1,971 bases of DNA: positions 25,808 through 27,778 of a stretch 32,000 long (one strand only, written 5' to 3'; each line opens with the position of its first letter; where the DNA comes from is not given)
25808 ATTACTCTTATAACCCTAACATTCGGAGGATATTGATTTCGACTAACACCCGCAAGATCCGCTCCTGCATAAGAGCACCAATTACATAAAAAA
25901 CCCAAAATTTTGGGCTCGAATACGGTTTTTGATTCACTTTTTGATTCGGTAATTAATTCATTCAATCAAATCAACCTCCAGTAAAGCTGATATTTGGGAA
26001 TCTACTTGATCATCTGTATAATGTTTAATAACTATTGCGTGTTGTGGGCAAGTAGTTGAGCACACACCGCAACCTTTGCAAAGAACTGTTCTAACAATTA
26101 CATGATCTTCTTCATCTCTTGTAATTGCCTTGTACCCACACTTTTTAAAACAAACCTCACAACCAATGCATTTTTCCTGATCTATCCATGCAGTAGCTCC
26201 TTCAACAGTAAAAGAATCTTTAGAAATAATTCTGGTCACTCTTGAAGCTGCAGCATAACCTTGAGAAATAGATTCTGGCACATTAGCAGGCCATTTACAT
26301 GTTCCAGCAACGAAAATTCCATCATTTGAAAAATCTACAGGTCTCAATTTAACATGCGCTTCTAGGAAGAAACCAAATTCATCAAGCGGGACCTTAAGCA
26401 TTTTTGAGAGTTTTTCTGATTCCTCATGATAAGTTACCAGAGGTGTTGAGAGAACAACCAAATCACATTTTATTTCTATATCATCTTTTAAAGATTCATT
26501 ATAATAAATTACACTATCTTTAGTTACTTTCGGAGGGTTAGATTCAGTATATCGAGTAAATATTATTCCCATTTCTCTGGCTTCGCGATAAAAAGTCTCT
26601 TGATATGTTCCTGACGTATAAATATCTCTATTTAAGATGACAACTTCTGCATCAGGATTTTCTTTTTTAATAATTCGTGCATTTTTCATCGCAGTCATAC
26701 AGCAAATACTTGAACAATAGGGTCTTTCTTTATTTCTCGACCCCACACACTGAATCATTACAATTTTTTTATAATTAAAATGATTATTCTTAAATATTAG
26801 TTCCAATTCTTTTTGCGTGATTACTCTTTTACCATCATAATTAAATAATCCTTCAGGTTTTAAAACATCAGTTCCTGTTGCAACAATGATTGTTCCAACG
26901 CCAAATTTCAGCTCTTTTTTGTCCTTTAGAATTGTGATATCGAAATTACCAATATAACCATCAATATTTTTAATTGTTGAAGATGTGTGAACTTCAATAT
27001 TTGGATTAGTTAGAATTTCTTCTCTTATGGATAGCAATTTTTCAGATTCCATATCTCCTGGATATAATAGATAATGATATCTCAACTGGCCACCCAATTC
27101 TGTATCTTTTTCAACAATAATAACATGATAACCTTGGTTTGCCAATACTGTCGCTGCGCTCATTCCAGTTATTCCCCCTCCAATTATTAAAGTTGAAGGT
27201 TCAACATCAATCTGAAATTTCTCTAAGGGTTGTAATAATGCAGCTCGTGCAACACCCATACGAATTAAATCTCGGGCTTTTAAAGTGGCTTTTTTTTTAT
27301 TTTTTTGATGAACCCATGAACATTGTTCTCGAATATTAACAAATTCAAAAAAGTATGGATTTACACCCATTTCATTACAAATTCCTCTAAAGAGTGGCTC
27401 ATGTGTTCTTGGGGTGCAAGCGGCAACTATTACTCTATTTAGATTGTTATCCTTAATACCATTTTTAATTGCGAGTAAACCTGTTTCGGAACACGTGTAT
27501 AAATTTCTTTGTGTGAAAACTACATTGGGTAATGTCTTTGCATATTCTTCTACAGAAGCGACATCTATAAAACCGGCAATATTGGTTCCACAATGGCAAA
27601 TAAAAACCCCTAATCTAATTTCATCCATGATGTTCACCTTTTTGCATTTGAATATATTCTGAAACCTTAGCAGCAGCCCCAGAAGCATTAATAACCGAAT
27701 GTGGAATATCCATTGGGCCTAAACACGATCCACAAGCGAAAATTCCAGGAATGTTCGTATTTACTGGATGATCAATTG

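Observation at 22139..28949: HdrA present once as two overlapping genes and once as a fused 1002-aa protein: a pseudo-dimer with complementary domain loss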

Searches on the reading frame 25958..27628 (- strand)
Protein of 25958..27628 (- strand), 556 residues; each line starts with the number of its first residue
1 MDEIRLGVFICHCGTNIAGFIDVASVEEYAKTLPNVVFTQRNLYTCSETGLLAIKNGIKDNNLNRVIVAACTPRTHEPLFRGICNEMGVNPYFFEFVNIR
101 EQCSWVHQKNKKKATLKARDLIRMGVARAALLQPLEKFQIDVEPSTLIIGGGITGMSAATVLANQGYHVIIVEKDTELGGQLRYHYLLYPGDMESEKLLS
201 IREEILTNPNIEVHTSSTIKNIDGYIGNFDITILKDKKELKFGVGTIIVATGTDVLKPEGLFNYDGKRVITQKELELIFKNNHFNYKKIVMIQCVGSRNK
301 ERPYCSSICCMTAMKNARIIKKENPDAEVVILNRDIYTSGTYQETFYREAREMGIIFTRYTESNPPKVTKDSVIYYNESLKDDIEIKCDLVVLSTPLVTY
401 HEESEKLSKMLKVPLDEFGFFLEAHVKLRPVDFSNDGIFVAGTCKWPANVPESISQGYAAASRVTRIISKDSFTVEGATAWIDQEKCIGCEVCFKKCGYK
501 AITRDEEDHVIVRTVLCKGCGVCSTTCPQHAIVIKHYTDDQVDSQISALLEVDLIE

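Call 5: search_protein_families(library=pfam, proteins=[window:25958-27628:-], max_evalue=0.001)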
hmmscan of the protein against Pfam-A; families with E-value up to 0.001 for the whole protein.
window:25958-27628:- (556 aa): 19 families
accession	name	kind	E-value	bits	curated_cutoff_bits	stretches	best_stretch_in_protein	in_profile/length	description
PF07992.20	Pyr_redox_2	-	6.1e-12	46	26.1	1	146-457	3-291/291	Pyridine nucleotide-disulphide oxidoreductase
PF14697.11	Fer4_21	-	4.2e-10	40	35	1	480-532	1-57/59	4Fe-4S dicluster domain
PF00037.32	Fer4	-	1.2e-09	38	21.1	2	481-503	2-24/24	4Fe-4S binding domain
PF13450.12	NAD_binding_8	-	1.2e-08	35.6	21.9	1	148-183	1-36/68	NAD(P)-binding Rossmann-like domain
PF01266.30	DAO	-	3e-07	30.7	27.9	1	147-180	3-37/353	FAD dependent oxidoreductase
PF03486.20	HI0933_like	-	3.1e-07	30.5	50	0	146-182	3-39/244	HI0933-like protein Rossmann domain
PF12831.13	FAD_oxidored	-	7.4e-07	29.2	27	1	147-186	3-42/416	FAD dependent oxidoreductase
PF00890.30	FAD_binding_2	-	2.1e-06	27.6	20.4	1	147-183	3-39/414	FAD binding domain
PF12837.12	Fer4_6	-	2.4e-06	27.6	25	0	482-502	4-24/24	4Fe-4S binding domain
PF12838.12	Fer4_7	-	3.9e-06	27.7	27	1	486-531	1-52/52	4Fe-4S dicluster domain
PF01494.25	FAD_binding_3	-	9.7e-06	25.5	22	1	145-186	3-44/349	FAD binding domain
PF00070.33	Pyr_redox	-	1.3e-05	26.1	22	0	146-179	2-35/82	Pyridine nucleotide-disulphide oxidoreductase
PF13237.11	Fer4_10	-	7.7e-05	23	25.5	1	481-528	3-53/53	4Fe-4S dicluster domain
PF13187.11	Fer4_9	-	0.00011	22.5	27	1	486-532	1-52/52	4Fe-4S dicluster domain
PF12797.12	Fer4_2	-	0.00015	22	24.5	0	481-497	4-20/22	4Fe-4S binding domain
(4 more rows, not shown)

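Call 37: search_solved_structures(query=window:25958-27628:-, show_alignments=1, max_evalue=1e-10)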
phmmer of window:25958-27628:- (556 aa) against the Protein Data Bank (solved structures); distinct sequences matched with E-value up to 1e-10: 6.
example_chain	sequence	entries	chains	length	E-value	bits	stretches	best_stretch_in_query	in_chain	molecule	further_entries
5odc_A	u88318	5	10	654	1.2e-125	423.2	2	1-237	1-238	Heterodisulfide reductase, subunit A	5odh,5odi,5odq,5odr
8rvu_a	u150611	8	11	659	1.2e-116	393.5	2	1-236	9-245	H(2):CoB-CoM heterodisulfide,ferredoxin reductase subunit A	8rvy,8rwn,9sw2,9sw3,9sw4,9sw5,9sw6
8rvv_A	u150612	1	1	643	8.3e-116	390.7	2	5-236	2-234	H(2):CoB-CoM heterodisulfide,ferredoxin reductase subunit A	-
9sfi_A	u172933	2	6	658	5.9e-114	384.6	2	2-236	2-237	CoB--CoM heterodisulfide reductase iron-sulfur subunit A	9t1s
7bkb_A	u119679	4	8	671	1.4e-101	343.8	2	3-237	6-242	CoB--CoM heterodisulfide reductase iron-sulfur subunit A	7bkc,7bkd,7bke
6tjr_A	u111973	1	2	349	8e-25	90.4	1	146-463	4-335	Fumarate reductase/succinate dehydrogenase flavoprotein domain protein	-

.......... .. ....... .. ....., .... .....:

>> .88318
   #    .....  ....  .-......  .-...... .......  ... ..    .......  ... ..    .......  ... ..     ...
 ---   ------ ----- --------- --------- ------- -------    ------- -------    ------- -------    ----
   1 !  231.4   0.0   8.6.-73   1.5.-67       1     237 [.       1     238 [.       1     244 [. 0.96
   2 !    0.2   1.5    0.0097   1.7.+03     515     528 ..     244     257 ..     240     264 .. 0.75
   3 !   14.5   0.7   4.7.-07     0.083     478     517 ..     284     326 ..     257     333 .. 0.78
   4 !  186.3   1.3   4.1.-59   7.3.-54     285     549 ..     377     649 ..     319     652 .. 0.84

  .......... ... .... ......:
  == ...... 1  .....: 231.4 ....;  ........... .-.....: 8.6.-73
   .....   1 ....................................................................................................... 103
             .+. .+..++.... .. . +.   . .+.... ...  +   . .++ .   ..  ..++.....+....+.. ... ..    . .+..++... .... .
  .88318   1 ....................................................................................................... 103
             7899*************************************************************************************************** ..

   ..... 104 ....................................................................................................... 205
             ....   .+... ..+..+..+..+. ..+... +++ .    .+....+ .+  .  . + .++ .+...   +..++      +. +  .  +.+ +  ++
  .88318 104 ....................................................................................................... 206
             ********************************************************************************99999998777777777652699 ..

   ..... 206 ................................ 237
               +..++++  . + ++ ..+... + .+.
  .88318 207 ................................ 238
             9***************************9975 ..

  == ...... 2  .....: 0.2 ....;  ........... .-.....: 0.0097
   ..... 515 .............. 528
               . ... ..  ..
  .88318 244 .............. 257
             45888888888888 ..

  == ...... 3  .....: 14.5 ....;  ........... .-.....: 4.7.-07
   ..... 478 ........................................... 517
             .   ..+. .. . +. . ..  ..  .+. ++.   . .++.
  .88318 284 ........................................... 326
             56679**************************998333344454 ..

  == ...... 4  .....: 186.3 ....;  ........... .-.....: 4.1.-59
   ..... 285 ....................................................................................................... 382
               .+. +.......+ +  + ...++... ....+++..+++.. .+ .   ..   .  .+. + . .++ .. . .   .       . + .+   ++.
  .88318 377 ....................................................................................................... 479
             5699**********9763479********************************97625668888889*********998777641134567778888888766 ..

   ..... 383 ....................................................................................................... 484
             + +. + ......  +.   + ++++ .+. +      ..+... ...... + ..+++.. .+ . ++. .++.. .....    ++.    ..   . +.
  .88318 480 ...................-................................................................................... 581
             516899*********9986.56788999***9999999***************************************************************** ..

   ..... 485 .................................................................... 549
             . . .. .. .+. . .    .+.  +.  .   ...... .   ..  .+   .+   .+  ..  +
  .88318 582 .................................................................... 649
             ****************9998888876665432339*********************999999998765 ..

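Call 42: search_protein_families(library=ncbifam, proteins=[window:25958-27628:-], max_evalue=0.00001)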
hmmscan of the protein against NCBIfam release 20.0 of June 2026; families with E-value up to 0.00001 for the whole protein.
window:25958-27628:- (556 aa): 51 families (the best 25 are shown)
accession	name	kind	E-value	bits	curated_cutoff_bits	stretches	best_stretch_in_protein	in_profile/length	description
NF040770.1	hetero_SS_HdrA2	exception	2.8e-155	518.5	1100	2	5-236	1-233/777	CoB-CoM heterodisulfide reductase HdrA2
NF041778.1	hetero_SS_HdrA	equivalog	3.7e-115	385.5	1400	2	269-551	356-652/771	ferredoxin:CoB-CoM heterodisulfide reductase subunit HdrA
NF041891.1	hdrA_Methbact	equivalog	1e-106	358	1300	2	234-551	305-637/762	ferredoxin:CoB-CoM heterodisulfide reductase subunit HdrA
NF009410.0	PRK12771.1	subfamily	6.8e-17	61.2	516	1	146-190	141-185/566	NAD(P)-binding protein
TIGR01944.1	rnfB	subfamily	3e-11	43.2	68.7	1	476-543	104-171/190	RnfABCDGE type electron transport complex subunit B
NF045599.1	bili_reduct_long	exception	4.4e-11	41.7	750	1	147-221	385-458/641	bilirubin reductase, long form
NF007202.0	PRK09623.1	equivalog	9.5e-11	42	166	1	480-535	46-101/105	3-methyl-2-oxobutanoate dehydrogenase subunit delta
NF007203.0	PRK09624.1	equivalog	1e-10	41.8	171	1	482-534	48-100/105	pyuvate ferredoxin oxidoreductase subunit delta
TIGR02179.1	PorD_KorD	subfamily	1.3e-10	41.2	60.05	1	482-534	22-74/78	2-oxoacid:acceptor oxidoreductase, delta subunit, pyruvate/2-ketoisovalerate family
NF040684.1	PorD_Arch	equivalog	4.1e-10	39.6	120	1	482-534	29-81/85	pyruvate synthase subunit PorD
NF040864.1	HgcB_ferredoxin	equivalog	2.3e-09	37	99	1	478-535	7-64/93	mercury methylation ferredoxin HgcB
TIGR02700.1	flavo_MJ0208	hypoth_equivalog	5.2e-09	35.7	251.35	1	481-533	144-195/234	dihydromethanopterin reductase (acceptor)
TIGR03997.1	mycofact_OYE_2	equivalog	5.5e-09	35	793.15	1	146-300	382-516/645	mycofactocin system FadH/OYE family oxidoreductase 2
NF038196.1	ferrodoxin_EFR1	subfamily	7.4e-09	36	75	1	474-539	174-236/242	EFR1 family ferrodoxin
NF041087.1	bile_acid_BaiCD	equivalog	8.3e-09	34.1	825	1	146-219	383-455/642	bile acid Fe-S flavoenzyme BaiCD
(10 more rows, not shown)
